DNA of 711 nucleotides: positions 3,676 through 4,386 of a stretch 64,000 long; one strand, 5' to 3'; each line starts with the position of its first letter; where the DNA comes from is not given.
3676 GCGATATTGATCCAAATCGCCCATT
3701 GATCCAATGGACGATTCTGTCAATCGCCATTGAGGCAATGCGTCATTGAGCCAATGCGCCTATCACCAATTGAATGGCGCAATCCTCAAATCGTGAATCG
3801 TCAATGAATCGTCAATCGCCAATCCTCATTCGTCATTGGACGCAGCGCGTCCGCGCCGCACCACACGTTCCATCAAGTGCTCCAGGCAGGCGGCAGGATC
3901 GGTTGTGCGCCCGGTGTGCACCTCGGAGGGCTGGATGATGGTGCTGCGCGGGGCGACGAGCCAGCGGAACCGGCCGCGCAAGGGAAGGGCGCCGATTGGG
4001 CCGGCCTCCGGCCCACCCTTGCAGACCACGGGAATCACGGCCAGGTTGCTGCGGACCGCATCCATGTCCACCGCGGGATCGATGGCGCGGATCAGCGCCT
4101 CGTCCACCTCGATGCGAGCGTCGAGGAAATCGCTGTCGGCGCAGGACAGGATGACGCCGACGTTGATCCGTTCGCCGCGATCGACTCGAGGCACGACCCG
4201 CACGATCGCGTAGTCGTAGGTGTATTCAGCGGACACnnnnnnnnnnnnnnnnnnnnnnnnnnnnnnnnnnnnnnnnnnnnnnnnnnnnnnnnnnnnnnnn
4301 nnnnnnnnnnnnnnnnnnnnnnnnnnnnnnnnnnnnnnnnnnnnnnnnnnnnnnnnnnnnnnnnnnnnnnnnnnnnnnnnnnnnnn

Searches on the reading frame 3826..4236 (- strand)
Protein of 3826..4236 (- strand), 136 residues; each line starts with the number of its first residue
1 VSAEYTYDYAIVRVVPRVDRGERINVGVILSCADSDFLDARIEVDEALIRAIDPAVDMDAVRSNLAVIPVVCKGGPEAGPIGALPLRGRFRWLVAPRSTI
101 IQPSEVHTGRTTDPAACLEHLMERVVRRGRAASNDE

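Call 60: find_homologous_proteins(query=window:3826-4236:-, max_evalue=1e-20)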
Query window:3826-4236:- (136 aa): 6085 proteins with E <= 1e-20 among 6160 candidates; the best 120 are listed.
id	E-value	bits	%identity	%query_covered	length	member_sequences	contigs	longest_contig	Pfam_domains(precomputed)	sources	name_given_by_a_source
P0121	4.9e-83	294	100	100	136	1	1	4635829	PF11236.14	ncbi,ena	-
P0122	4.1e-76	271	93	99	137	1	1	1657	PF11236.14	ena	-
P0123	5.3e-76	271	93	99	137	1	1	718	PF11236.14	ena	-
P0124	1.7e-75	269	93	99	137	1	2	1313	PF11236.14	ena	-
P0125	2.6e-75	269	93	99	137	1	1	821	PF11236.14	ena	-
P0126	2.8e-74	265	89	100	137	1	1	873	PF11236.14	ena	-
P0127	8.9e-74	264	94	94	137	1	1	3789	PF11236.14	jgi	jgi:hypothetical protein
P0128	1.9e-72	259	89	96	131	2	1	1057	PF11236.14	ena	-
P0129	1.0e-71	257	92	94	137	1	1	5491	PF11236.14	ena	-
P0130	1.1e-71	257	88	100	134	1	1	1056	PF11236.14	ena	-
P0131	2.1e-71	256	94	94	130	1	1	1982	PF11236.14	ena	-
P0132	2.3e-71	256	94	94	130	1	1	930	PF11236.14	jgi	-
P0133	2.7e-71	256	94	94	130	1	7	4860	PF11236.14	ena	-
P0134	3.3e-71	255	88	95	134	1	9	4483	PF11236.14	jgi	jgi:hypothetical protein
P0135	4.4e-71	255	92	94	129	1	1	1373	PF11236.14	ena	-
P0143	2.8e-70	252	90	94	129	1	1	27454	PF11236.14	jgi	jgi:Protein of unknown function (DUF3037)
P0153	2.2e-68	246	89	92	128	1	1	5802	PF11236.14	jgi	jgi:hypothetical protein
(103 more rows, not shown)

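Call 62: find_encoding_contigs(protein=P0121, flank=10000, max_places=2)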
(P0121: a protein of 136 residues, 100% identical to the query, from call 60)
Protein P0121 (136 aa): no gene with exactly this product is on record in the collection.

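Call 63: find_encoding_contigs(protein=P0143, flank=3000, max_places=1)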
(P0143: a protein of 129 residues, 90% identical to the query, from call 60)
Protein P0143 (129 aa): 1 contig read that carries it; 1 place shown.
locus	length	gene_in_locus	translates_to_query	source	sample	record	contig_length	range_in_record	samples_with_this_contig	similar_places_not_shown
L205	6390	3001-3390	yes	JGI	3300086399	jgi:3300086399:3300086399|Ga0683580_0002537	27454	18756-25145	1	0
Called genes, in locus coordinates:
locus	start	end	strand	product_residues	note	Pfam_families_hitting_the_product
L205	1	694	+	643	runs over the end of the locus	-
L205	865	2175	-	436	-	PF13347:MFS_2 (faint), PF11700:ATG22, PF07690:MFS_1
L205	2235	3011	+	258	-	PF20613:HipA_2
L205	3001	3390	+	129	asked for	PF11236:DUF3037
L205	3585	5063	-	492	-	PF00171:Aldedh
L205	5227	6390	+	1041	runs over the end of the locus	PF02012:BNR (faint), PF13088:BNR_2 (faint), PF24316:Tli3 (faint), PF15902:Sortilin-Vps10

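Call 64: find_encoding_contigs(protein=P0153, flank=3000, max_places=1)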
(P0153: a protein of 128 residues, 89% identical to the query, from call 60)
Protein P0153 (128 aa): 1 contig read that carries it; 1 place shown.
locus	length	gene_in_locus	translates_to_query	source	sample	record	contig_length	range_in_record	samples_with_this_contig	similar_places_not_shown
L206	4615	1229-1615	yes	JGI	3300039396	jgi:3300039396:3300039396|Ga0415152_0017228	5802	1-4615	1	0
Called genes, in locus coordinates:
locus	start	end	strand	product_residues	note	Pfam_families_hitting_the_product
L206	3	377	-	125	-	?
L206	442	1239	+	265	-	PF20613:HipA_2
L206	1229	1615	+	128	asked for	PF11236:DUF3037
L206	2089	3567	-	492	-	PF00171:Aldedh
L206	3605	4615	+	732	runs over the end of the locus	?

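Call 65: find_encoding_contigs(protein=P0129, flank=3000, max_places=1)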
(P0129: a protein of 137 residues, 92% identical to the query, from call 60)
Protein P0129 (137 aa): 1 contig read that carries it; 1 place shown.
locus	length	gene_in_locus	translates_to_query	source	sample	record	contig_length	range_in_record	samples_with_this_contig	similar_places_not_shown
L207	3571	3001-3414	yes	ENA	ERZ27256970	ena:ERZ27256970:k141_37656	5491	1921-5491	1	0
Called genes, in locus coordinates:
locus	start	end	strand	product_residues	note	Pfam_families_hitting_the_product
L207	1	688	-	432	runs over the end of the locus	PF07690:MFS_1 (weak), PF11700:ATG22, PF13347:MFS_2, PF07690:MFS_1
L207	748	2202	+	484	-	PF00144:Beta-lactamase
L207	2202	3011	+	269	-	PF20613:HipA_2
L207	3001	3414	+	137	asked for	PF11236:DUF3037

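Call 73: list_cluster_members(proteins=[P0121])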
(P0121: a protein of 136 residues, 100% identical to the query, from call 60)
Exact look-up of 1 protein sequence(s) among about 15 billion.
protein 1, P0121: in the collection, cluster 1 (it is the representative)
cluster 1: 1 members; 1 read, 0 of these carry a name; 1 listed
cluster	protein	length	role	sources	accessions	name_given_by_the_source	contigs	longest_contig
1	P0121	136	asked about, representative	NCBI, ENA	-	-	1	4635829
